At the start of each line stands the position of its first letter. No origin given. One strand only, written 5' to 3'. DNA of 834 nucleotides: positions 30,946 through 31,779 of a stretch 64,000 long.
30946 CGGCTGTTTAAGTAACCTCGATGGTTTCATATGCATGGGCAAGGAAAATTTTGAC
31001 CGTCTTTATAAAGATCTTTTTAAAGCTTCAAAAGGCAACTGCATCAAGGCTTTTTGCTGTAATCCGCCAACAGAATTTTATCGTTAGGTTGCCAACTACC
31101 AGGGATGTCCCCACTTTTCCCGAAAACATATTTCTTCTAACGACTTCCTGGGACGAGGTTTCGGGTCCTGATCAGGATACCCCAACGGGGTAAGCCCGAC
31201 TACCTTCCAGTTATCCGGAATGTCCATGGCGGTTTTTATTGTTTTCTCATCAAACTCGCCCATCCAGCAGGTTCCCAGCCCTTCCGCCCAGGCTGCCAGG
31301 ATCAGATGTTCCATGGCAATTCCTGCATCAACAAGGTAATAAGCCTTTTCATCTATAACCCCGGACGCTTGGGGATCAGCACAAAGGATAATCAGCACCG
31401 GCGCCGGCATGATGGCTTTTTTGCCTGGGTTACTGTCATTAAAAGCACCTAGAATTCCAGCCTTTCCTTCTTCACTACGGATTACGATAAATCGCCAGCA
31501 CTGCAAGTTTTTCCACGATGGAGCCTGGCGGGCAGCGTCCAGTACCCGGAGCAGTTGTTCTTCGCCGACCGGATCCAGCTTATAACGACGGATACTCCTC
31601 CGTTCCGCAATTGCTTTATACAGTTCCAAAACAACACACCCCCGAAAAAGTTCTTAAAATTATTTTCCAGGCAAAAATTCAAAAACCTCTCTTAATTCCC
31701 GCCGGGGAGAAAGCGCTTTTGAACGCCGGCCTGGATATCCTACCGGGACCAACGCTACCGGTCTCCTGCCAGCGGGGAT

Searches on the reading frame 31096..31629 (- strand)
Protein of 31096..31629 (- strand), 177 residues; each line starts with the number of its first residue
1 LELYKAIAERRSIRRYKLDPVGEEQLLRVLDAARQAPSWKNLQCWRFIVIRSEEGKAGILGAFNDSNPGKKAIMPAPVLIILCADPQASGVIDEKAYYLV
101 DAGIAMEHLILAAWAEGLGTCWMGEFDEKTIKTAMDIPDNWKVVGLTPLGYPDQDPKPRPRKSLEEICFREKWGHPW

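Call 18: search_protein_families(library=pfam, proteins=[window:31096-31629:-], max_evalue=0.00001)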
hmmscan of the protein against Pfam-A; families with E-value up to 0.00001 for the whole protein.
window:31096-31629:- (177 aa): 2 families
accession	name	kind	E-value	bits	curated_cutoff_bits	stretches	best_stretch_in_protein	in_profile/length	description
PF00881.29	Nitroreductase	-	1.3e-34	120.2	23.5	2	7-71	1-65/167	Nitroreductase family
PF14512.11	TM1586_NiRdase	-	3.1e-18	66.6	27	1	94-169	76-150/215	Putative TM nitroreductase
